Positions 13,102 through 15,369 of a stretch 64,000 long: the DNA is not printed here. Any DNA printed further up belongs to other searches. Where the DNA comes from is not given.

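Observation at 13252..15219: Penta-heme c-type cytochrome exported by the type IX secretion system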

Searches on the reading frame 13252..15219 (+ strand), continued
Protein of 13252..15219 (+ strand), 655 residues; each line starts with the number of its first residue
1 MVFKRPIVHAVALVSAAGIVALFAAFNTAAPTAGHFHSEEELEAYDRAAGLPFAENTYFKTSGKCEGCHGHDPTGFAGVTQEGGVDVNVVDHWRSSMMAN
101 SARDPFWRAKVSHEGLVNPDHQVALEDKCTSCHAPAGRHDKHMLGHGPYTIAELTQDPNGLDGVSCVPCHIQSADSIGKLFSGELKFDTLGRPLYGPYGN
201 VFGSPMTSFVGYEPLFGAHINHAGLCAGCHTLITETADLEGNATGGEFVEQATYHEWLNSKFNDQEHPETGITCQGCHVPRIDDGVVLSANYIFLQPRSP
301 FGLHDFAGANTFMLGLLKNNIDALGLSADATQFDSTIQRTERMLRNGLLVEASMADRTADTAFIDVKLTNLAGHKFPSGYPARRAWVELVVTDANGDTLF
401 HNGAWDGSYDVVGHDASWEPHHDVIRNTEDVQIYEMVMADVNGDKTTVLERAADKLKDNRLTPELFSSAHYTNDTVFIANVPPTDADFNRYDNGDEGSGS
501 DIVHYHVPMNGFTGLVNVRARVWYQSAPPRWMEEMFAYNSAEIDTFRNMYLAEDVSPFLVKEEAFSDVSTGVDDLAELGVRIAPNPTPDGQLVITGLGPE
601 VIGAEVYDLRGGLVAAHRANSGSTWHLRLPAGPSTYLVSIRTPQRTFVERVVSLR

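Call 59: find_encoding_contigs(protein=P0184, flank=8000, max_places=2)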
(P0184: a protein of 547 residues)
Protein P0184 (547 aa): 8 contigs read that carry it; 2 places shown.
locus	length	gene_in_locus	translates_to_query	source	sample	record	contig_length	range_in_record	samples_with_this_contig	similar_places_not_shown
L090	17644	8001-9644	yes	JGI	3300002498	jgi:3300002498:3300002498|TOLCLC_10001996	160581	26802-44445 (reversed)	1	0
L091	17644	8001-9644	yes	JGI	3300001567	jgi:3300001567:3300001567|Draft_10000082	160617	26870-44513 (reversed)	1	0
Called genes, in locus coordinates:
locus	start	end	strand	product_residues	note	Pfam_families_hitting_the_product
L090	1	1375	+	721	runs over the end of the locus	-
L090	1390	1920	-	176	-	-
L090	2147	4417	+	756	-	PF00930:DPPIV_N, PF26549:Tricorn_N (faint), PF07676:PD40 (faint), PF20434:BD-FAE (faint), PF00326:Peptidase_S9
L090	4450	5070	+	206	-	PF06439:3keto-disac_hyd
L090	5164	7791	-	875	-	-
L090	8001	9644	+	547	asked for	-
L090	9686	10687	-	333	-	PF01547:SBP_bac_1, PF13531:SBP_bac_11, PF13416:SBP_bac_8 (weak), PF13343:SBP_bac_6 (weak)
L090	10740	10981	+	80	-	-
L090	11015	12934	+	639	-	-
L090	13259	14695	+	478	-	-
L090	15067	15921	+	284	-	PF18928:DUF5677 (weak)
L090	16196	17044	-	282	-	-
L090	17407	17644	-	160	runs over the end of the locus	-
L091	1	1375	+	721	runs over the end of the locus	-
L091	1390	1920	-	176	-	-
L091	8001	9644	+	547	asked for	-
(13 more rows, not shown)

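Call 61: find_encoding_contigs(protein=P0235, flank=7000, max_places=1)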
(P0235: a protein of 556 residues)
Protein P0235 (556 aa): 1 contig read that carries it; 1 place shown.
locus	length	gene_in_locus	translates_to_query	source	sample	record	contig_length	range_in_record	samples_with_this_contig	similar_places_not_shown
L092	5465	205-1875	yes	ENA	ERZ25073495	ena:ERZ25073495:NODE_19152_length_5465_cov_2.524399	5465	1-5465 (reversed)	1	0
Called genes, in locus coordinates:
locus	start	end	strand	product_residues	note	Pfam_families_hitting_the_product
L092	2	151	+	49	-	?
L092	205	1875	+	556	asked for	PF13442:Cytochrome_CBB3 (faint)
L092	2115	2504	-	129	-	PF14552:Tautomerase_2, PF01361:Tautomerase (weak)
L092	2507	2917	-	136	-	-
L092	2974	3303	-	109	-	-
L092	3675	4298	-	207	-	PF01330:RuvA_N, PF14520:HHH_5, PF07499:RuvA_C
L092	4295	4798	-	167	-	PF02075:RuvC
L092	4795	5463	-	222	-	?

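Call 62: find_encoding_contigs(protein=P0209, flank=7000, max_places=1)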
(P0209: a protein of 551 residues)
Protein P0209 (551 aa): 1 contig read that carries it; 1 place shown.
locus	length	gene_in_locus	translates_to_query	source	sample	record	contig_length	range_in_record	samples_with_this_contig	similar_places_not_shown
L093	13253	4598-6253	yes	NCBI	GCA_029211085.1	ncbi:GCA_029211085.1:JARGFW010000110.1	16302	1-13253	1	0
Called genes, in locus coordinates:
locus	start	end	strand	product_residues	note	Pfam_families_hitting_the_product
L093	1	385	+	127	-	?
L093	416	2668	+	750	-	PF17803:Cadherin_4, PF17963:Big_9, PF17803:Cadherin_4, PF17963:Big_9, PF17803:Cadherin_4, PF17892:Cadherin_5, PF17963:Big_9, PF17803:Cadherin_4, +3 more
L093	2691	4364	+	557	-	-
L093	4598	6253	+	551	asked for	PF14537:Cytochrom_c3_2 (faint), PF14522:Cytochrome_C7 (faint)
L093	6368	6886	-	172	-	-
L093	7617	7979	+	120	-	-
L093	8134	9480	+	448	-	-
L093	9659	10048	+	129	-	-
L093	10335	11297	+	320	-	PF08240:ADH_N, PF00107:ADH_zinc_N, PF13602:ADH_zinc_N_2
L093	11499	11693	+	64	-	-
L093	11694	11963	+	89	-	-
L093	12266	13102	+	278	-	PF00578:AhpC-TSA, PF08534:Redoxin, PF00515:TPR_1 (faint), PF07719:TPR_2 (faint), PF13428:TPR_14 (faint), PF13432:TPR_16 (weak), PF14559:TPR_19 (weak)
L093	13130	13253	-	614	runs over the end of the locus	PF00270:DEAD, PF00271:Helicase_C, PF16124:RecQ_Zn_bind, PF09382:RQC, PF00570:HRDC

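Call 63: find_encoding_contigs(protein=P0211, flank=7000, max_places=1)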
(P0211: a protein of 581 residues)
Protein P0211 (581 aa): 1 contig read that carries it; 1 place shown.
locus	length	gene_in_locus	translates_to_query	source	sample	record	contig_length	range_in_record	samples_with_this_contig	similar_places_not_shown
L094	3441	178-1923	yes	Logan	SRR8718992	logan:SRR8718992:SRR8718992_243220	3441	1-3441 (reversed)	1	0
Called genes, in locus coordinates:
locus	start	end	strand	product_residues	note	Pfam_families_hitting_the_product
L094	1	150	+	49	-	?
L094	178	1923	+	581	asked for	PF14537:Cytochrom_c3_2 (faint)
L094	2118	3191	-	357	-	PF00990:GGDEF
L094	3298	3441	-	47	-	?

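Call 68: list_cluster_members(proteins=[P0190, P0191, P0202, P0206, P0214, P0217, P0220, P0226, P0236, P0250])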
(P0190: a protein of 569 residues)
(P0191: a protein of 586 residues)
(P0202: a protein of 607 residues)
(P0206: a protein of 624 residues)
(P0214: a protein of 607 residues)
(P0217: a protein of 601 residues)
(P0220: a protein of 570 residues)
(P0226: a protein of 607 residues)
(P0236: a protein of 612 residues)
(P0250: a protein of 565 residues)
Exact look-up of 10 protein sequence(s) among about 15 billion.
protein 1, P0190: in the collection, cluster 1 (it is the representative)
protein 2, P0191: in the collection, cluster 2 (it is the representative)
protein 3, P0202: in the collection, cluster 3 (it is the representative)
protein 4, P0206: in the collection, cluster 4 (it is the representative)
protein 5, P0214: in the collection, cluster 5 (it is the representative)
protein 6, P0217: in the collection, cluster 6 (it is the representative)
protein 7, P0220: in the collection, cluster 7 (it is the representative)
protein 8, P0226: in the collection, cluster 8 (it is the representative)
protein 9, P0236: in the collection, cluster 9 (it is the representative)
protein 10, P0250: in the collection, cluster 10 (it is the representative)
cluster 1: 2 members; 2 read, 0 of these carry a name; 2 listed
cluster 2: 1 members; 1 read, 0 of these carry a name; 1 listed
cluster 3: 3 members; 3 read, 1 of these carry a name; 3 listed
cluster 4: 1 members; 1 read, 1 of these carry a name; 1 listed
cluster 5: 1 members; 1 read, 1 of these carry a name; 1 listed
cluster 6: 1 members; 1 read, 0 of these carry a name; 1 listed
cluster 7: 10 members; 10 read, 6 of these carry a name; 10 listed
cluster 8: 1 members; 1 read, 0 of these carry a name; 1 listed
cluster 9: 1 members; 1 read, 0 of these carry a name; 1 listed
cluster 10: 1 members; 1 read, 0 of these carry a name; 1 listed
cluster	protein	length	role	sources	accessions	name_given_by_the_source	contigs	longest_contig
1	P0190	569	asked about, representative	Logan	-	-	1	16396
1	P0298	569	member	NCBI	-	-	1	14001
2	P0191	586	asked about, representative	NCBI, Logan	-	-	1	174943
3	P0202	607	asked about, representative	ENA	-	-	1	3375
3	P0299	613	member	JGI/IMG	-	hypothetical protein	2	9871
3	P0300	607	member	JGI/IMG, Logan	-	-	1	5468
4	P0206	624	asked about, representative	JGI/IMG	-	hypothetical protein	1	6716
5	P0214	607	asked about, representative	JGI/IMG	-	hypothetical protein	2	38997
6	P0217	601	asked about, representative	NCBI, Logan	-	-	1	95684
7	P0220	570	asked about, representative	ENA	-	-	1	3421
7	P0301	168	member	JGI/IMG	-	hypothetical protein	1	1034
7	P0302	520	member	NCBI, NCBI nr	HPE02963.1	MAG TPA: hypothetical protein PK326_13500 [Burkholderiaceae bacterium] | hypothetical protein [Burkholderiaceae bacterium]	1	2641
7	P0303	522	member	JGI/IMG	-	hypothetical protein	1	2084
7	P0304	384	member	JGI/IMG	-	hypothetical protein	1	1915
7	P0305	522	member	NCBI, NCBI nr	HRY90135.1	MAG TPA: hypothetical protein P5305_19810 [Rubrivivax sp.] | hypothetical protein [Rubrivivax sp.]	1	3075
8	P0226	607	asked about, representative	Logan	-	-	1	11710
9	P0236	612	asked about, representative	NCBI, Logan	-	-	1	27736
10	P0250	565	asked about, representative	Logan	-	-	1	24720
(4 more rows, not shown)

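Call 69: list_cluster_members(proteins=[P0146, P0152, P0162, P0166, P0172, P0179, P0218, P0224, P0239, P0267])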
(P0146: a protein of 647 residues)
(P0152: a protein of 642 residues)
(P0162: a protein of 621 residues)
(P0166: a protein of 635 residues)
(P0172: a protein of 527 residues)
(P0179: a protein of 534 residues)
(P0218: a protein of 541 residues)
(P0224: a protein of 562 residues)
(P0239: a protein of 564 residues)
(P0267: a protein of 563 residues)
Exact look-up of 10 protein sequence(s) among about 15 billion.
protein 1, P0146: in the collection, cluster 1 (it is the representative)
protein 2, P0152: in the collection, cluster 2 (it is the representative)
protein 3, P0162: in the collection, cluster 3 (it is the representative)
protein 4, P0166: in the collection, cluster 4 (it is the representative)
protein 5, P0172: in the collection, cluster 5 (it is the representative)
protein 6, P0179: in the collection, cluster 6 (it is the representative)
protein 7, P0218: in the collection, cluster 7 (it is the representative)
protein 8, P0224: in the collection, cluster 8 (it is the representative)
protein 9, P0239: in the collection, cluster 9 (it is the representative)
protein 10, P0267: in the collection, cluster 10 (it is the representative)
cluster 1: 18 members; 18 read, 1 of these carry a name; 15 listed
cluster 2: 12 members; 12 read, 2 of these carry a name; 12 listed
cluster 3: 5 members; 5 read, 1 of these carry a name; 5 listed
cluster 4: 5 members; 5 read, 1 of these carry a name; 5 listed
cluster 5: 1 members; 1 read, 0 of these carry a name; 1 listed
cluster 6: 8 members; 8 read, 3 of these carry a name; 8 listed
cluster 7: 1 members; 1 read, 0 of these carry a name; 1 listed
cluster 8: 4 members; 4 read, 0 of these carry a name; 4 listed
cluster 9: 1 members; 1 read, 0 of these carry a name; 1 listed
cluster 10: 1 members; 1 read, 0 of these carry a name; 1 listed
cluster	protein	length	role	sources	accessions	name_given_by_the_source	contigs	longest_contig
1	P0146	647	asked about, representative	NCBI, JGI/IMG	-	-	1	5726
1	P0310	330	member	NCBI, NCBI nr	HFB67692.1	MAG TPA: T9SS type A sorting domain-containing protein, partial [Calditrichae bacterium] | T9SS type A sorting domain-containing protein [Calditrichia bacterium]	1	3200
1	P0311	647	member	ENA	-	-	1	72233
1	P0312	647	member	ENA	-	-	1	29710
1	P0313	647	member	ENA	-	-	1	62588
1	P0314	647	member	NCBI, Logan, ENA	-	-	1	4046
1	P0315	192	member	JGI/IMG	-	-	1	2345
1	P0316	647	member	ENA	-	-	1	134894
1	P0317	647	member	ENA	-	-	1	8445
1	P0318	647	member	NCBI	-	-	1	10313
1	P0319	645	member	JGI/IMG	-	-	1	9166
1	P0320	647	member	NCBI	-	-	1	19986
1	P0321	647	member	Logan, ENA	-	-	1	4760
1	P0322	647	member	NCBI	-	-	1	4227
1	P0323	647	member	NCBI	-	-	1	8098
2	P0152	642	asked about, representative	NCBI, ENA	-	-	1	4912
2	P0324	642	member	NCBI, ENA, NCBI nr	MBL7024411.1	MAG: T9SS type A sorting domain-containing protein [Candidatus Marinimicrobia bacterium] | T9SS type A sorting domain-containing protein [Candidatus Neomarinimicrobiota bacterium]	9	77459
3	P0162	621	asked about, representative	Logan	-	-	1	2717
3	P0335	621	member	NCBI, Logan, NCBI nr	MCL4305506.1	T9SS type A sorting domain-containing protein [bacterium]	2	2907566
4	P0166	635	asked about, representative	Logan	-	-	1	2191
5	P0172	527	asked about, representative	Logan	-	-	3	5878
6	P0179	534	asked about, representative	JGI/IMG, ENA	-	hypothetical protein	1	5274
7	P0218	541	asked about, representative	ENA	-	-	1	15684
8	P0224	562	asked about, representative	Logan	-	-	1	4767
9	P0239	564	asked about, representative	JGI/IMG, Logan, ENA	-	-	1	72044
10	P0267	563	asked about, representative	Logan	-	-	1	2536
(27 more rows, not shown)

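Call 70: find_encoding_contigs(protein=P0335, flank=8000, max_places=1)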
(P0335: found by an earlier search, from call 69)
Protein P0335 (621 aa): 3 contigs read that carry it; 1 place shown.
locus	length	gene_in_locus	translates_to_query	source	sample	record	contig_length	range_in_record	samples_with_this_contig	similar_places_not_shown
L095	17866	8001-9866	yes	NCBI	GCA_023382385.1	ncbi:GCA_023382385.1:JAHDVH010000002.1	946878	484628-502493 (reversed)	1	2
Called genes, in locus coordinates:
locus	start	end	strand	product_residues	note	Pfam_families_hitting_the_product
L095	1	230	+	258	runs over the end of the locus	PF01209:Ubie_methyltran, PF13489:Methyltransf_23, PF07021:MetW, PF13847:Methyltransf_31, PF08241:Methyltransf_11, PF08242:Methyltransf_12, PF13649:Methyltransf_25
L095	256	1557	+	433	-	-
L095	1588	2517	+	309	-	PF03741:TerC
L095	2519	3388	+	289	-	PF00106:adh_short, PF01370:Epimerase, PF05368:NmrA (faint), PF08659:KR, PF13460:NAD_binding_10 (weak), PF13561:adh_short_C2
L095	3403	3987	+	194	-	PF00719:Pyrophosphatase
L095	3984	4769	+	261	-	PF01738:DLH, PF00326:Peptidase_S9 (faint), PF02230:Abhydrolase_2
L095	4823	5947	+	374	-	-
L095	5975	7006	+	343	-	PF18962:Por_Secre_tail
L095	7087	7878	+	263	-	PF01483:P_proprotein, PF18962:Por_Secre_tail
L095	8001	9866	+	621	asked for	PF22113:Mtrc-MtrF_II-IV_dom (faint), PF14522:Cytochrome_C7 (faint), PF18962:Por_Secre_tail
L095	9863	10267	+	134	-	-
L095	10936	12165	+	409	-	PF13229:Beta_helix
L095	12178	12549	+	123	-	PF18962:Por_Secre_tail (weak)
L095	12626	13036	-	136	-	PF03625:DUF302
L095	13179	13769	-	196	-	PF00081:Sod_Fe_N (weak), PF02777:Sod_Fe_C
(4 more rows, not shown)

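Call 71: find_encoding_contigs(protein=P0316, flank=8000, max_places=1)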
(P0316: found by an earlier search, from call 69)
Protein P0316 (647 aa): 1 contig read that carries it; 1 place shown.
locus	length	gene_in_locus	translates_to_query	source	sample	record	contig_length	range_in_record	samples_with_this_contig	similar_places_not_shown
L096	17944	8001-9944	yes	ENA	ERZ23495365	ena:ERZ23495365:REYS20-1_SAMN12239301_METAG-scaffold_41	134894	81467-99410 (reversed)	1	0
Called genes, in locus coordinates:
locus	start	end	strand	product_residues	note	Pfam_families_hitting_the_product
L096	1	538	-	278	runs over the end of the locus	PF00795:CN_hydrolase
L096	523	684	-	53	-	-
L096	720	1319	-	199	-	-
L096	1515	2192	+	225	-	PF03104:DNA_pol_B_exo1 (weak), PF10108:DNA_pol_B_exo2, PF13482:RNase_H_2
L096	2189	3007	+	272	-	PF01569:PAP2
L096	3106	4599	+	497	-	PF00171:Aldedh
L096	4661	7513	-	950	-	PF00092:VWA, PF13519:VWA_2, PF13768:VWA_3, PF23560:GBD_Hemicentin (weak), PF18962:Por_Secre_tail (faint), PF13860:FlgD_ig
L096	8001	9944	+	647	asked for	PF22113:Mtrc-MtrF_II-IV_dom (faint), PF09699:Paired_CXXCH_1 (faint), PF14522:Cytochrome_C7 (faint), PF14537:Cytochrom_c3_2 (faint), PF13860:FlgD_ig (weak)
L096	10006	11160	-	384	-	PF02771:Acyl-CoA_dh_N, PF02770:Acyl-CoA_dh_M, PF00441:Acyl-CoA_dh_1, PF08028:Acyl-CoA_dh_2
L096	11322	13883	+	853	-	-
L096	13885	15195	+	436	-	PF13579:Glyco_trans_4_4 (weak), PF13439:Glyco_transf_4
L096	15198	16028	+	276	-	PF00685:Sulfotransfer_1, PF13469:Sulfotransfer_3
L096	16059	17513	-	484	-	PF01943:Polysacc_synt, PF13440:Polysacc_synt_3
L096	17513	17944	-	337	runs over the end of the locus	PF00535:Glycos_transf_2, PF13506:Glyco_transf_21 (weak), PF13641:Glyco_tranf_2_3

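Call 72: find_encoding_contigs(protein=P0324, flank=8000, max_places=1)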
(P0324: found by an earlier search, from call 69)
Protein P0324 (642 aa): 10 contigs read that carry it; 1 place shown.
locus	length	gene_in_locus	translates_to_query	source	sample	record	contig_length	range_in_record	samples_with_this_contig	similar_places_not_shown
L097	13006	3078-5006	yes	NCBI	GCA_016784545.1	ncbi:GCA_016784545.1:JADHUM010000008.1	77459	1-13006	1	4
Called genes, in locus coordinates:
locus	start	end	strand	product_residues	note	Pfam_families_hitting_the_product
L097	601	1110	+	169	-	-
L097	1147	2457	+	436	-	-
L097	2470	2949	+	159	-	-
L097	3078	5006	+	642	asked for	PF14522:Cytochrome_C7 (faint), PF13860:FlgD_ig (weak), PF18962:Por_Secre_tail (weak)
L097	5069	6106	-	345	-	PF14054:DUF4249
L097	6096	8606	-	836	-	PF13620:CarboxypepD_reg, PF13715:CarbopepD_reg_2, PF07715:Plug, PF25183:OMP_b-brl_4 (faint)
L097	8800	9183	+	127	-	PF13560:HTH_31 (weak), PF01381:HTH_3, PF12844:HTH_19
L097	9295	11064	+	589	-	PF01336:tRNA_anti-codon, PF00152:tRNA-synt_2, PF02938:GAD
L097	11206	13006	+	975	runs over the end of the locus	PF01433:Peptidase_M1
